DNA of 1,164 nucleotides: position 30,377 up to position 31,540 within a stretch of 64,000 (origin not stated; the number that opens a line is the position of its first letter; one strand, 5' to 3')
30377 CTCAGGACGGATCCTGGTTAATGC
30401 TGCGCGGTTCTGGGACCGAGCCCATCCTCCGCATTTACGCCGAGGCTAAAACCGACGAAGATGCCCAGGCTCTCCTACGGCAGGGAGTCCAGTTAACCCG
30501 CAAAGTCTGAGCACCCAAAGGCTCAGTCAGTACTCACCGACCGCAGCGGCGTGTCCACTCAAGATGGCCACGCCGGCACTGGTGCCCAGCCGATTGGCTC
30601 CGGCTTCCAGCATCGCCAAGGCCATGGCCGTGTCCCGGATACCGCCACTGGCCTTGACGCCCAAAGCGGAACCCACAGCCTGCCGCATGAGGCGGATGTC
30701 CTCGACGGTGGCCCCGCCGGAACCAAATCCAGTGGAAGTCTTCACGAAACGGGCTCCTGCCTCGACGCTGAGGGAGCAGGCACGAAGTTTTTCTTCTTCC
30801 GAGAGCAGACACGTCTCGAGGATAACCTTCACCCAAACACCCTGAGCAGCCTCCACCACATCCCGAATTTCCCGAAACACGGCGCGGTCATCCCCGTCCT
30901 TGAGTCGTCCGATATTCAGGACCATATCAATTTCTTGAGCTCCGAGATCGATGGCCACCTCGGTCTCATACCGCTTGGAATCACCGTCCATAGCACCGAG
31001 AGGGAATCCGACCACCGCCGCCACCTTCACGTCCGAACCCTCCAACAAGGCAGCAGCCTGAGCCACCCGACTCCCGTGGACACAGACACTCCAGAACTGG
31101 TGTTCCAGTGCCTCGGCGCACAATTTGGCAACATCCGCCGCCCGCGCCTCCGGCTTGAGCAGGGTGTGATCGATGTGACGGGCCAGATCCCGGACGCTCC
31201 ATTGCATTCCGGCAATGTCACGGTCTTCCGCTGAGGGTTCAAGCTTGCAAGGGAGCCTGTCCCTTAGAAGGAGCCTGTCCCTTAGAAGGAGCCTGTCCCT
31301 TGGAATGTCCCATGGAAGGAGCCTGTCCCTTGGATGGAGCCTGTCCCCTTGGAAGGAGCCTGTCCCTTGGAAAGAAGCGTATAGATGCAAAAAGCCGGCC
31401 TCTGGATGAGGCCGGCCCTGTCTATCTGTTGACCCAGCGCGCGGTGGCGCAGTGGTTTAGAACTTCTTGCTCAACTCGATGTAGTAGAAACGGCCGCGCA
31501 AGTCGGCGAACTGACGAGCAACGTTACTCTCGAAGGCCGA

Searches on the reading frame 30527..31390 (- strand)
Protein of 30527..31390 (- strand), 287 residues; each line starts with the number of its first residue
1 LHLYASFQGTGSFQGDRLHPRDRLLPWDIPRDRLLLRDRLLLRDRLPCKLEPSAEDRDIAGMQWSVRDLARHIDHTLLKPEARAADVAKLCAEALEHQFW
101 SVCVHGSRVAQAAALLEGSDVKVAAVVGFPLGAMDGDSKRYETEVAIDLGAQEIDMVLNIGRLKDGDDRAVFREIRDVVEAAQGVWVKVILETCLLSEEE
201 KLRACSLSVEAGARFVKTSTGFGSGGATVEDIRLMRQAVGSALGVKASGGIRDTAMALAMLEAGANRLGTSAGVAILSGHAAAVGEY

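Call 9: search_protein_families(library=pfam, proteins=[window:30527-31390:-], max_evalue=0.01)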
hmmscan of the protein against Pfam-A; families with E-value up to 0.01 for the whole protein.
window:30527-31390:- (287 aa): 1 family
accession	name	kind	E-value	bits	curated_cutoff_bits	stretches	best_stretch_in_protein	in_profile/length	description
PF01791.15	DeoC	-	1e-18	68.3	23.8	1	73-277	6-227/229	DeoC/LacD family aldolase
